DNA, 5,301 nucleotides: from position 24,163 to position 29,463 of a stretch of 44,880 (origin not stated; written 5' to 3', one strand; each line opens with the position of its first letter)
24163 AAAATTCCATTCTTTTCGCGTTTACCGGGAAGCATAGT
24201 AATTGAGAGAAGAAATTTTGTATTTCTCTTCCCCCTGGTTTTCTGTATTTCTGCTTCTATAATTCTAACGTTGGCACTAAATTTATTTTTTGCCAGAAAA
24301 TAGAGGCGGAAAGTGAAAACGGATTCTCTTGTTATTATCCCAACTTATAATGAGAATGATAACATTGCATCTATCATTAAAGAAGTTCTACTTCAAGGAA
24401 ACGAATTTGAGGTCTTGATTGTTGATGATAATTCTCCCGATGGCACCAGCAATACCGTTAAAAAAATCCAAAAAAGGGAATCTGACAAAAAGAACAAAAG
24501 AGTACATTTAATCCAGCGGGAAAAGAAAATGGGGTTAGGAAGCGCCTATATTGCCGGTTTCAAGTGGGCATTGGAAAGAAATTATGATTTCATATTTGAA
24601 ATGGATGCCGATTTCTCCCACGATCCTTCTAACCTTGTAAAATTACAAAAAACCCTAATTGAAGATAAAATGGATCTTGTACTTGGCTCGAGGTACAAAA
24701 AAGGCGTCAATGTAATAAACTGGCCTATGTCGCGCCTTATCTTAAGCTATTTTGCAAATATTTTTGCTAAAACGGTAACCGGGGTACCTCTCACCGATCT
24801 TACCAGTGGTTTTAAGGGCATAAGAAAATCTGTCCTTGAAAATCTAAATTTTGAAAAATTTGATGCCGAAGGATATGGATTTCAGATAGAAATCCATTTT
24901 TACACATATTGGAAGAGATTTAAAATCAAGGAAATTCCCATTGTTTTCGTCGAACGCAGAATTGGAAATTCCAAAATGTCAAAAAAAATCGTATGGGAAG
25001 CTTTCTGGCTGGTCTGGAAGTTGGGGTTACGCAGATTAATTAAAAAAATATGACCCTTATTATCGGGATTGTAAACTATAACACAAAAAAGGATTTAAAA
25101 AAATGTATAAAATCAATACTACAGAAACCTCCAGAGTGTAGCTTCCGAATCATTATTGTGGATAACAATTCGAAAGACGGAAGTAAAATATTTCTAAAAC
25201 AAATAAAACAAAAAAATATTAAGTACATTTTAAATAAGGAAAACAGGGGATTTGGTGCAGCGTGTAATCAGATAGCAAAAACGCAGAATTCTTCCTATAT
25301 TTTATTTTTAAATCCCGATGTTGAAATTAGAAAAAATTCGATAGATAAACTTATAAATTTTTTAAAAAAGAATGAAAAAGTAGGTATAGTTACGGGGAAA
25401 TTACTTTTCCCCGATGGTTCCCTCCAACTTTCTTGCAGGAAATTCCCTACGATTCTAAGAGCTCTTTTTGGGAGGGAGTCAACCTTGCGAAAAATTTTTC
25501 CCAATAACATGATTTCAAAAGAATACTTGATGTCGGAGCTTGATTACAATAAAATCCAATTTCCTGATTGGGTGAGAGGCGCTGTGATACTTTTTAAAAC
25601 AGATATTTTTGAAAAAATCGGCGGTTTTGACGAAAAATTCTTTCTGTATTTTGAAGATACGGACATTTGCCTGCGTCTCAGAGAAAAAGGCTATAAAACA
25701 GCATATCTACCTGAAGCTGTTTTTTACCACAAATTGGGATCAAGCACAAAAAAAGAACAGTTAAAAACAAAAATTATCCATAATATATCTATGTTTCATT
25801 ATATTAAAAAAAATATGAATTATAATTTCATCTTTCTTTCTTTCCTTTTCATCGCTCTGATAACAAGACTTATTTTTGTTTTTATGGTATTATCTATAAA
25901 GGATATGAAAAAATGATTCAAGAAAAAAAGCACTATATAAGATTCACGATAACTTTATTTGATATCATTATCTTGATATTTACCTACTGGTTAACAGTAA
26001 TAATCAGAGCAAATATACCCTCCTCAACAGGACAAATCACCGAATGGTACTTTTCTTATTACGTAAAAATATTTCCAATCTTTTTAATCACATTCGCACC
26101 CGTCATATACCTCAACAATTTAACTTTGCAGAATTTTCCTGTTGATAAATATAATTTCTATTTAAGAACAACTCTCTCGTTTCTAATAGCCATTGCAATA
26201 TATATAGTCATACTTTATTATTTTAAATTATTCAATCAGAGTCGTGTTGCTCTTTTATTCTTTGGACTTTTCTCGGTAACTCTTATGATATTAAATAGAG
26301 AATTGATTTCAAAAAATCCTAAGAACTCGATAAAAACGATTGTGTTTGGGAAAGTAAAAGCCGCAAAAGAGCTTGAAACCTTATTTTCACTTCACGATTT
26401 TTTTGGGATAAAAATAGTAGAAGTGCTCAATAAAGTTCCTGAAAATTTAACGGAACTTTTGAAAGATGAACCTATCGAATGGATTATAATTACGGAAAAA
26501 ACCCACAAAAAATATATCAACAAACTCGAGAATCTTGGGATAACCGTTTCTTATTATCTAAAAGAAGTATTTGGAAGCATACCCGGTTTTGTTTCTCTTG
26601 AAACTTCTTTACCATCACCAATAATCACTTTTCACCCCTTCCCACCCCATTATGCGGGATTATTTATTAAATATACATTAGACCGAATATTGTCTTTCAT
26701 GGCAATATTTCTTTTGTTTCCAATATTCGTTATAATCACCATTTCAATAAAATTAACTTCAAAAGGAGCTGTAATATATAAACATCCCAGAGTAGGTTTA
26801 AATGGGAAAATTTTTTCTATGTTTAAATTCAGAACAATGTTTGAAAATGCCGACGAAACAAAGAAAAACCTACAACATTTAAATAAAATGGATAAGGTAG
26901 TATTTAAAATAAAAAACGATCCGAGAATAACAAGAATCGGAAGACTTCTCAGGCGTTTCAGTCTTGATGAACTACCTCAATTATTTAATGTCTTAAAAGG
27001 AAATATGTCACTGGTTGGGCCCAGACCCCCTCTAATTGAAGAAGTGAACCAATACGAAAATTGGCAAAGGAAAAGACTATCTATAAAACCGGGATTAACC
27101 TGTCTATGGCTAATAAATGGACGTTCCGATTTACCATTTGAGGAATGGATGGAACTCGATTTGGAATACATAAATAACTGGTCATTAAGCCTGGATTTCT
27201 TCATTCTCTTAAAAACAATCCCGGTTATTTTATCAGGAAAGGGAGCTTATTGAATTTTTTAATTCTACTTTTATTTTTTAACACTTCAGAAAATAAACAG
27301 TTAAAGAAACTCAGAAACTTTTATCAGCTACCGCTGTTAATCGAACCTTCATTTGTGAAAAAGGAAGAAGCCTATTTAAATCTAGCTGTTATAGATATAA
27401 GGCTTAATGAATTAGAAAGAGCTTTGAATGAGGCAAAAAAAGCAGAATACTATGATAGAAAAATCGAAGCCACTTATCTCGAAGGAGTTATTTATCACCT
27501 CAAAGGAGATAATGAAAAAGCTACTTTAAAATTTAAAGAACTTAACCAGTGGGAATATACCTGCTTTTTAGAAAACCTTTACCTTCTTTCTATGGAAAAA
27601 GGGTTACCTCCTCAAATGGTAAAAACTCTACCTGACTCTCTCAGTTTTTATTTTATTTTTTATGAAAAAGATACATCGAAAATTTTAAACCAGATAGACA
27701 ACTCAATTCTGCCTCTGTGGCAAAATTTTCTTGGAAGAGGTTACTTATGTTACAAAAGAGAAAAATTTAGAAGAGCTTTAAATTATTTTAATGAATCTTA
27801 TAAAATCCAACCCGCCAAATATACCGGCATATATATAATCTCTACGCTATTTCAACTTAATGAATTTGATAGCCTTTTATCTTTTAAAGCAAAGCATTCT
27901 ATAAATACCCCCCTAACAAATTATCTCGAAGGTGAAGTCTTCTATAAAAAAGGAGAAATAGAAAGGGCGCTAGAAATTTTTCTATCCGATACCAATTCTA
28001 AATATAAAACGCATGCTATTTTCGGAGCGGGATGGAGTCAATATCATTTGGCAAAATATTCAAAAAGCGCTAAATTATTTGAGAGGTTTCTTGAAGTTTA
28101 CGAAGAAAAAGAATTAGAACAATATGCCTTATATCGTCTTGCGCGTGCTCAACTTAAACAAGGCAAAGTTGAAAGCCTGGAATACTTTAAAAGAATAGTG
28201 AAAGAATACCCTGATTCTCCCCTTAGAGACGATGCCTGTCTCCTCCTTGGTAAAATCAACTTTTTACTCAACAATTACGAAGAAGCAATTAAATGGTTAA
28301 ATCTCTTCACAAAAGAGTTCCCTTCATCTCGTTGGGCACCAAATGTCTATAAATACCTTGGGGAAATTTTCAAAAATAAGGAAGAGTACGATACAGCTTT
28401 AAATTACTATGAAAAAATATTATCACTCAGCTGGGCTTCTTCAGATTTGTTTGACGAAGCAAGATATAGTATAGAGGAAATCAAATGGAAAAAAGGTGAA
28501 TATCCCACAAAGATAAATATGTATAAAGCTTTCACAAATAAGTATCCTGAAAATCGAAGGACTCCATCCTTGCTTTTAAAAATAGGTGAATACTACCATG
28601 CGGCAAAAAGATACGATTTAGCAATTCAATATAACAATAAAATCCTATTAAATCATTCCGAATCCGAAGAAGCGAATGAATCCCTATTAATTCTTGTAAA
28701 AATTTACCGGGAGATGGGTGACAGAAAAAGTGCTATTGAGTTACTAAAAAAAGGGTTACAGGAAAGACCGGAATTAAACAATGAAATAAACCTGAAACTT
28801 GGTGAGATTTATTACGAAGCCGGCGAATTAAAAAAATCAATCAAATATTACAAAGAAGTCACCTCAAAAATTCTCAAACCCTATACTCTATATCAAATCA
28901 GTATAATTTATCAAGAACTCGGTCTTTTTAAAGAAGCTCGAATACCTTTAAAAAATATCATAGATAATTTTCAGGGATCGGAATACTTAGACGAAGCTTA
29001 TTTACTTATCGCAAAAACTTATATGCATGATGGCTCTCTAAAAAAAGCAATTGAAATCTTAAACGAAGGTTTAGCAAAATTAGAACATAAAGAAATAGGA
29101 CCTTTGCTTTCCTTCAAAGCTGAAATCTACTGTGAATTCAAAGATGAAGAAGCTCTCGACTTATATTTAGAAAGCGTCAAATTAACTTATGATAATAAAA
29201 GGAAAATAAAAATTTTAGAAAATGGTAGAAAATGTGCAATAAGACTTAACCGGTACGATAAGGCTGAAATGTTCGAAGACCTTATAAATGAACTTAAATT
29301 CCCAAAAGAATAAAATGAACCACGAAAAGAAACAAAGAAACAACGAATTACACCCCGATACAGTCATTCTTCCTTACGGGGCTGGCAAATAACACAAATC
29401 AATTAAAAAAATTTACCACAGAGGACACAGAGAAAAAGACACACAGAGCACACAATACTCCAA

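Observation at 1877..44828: Non-palindromic RCCAC-word mosaic repeats occupy essentially every long intergenic gap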

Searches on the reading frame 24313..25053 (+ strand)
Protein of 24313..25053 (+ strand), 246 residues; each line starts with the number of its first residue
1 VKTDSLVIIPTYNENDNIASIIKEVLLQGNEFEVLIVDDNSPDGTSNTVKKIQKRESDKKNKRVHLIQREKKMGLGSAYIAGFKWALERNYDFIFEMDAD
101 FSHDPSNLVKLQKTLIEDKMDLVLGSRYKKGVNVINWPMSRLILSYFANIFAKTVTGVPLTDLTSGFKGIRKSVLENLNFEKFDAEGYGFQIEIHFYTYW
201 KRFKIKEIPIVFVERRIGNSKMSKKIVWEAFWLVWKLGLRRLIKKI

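Call 37: find_related_loci(query=window:24313-25053:+, collection=metagenome_contigs, flank=10000)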
Query window:24313-25053:+ (246 aa) in metagenome_contigs; peptide patterns used: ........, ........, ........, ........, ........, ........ (x = any residue, [..] = any of these).
599 stretches matched a pattern (row limit reached: there are more); 573 encode a relative of the query (tblastn E <= 1e-3); the best 80 are kept; 80 distinct loci.
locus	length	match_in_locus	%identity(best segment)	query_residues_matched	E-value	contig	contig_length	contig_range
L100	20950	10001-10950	94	1-246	1e-155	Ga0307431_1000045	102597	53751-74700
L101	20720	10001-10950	93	1-246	3e-152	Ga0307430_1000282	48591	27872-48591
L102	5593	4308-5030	85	2-246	6e-140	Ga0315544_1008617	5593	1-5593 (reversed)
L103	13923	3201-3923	85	2-246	3e-139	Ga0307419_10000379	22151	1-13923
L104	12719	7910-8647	83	1-246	3e-137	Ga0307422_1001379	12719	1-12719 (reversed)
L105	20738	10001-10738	81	1-246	2e-136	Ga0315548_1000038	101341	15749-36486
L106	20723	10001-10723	84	2-246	1e-134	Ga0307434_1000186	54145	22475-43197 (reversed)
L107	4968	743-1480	79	1-246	3e-132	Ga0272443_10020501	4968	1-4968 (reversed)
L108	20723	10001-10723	70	1-246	3e-118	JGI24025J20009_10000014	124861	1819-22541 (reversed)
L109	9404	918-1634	69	1-244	2e-115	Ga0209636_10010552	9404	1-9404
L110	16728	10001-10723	67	1-246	9e-113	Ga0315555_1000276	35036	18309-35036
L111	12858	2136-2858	67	1-246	9e-113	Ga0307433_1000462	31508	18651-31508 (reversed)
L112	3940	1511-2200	57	5-241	8e-91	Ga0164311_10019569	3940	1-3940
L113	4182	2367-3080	58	2-246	9e-90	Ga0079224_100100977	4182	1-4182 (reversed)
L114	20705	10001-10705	57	5-246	4e-89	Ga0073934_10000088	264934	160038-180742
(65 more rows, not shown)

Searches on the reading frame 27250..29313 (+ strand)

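Call 6: search_protein_families(library=ncbifam, proteins=[window:27250-29313:+])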
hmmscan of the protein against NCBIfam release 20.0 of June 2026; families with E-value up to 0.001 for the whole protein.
window:27250-29313:+ (687 aa): 15 families
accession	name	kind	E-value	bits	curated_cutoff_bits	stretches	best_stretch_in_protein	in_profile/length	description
TIGR02795.1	tol_pal_ybgF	equivalog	4.2e-36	124.1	90.1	3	405-501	5-101/119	tol-pal system protein YbgF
TIGR03302.1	OM_YfiO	subfamily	6.2e-21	75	81.4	3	294-367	36-110/239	outer membrane protein assembly factor BamD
TIGR02917.1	PEP_TPR_lipo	equivalog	1.7e-20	72.5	312.2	2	163-352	199-388/899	XrtA/PEP-CTERM system TPR-repeat protein PrsT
NF008068.0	PRK10803.1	equivalog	3.5e-14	53.4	383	1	342-416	158-231/263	cell division protein CpoB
NF052312.1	T9SS_PorW_SprE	equivalog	1.5e-12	47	250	2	326-558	103-335/716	type IX secretion system periplasmic lipoprotein PorW/SprE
NF040959.1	MamA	equivalog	3e-12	46.4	200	2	413-538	48-166/204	magnetosome protein MamA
NF008757.0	PRK11788.1-5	equivalog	3.7e-10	39.5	363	1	407-549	219-355/388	lipopolysaccharide assembly protein LapB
NF008756.0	PRK11788.1-4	equivalog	4.7e-09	35.7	474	0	503-646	133-278/389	lipopolysaccharide assembly protein LapB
TIGR02521.1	type_IV_pilW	equivalog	5.6e-08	32.6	154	0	446-539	106-197/234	type IV pilus biogenesis/stability protein PilW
TIGR03504.1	FimV_Cterm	subfamily_domain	8.3e-07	29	30.65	0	482-500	5-23/44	FimV/HubP family polar landmark protein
TIGR00540.1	TPR_hemY_coli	hypoth_equivalog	3.1e-06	26.2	142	0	434-563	256-378/385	heme biosynthesis-associated TPR protein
NF033762.1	social_mot_Tgl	equivalog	1.9e-05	24.1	225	0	458-544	50-133/252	social motility TPR repeat lipoprotein Tgl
NF052415.1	T3SS_chap_SctY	equivalog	2.7e-05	24.7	70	0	261-350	13-100/106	type III secretion apparatus assembly chaperone SctY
NF002725.1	PRK02603.1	equivalog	4.9e-05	23.4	143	0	364-452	33-119/173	photosystem I assembly protein Ycf3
NF008754.0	PRK11788.1-2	equivalog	0.00011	21.4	670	0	405-506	72-171/386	lipopolysaccharide assembly protein LapB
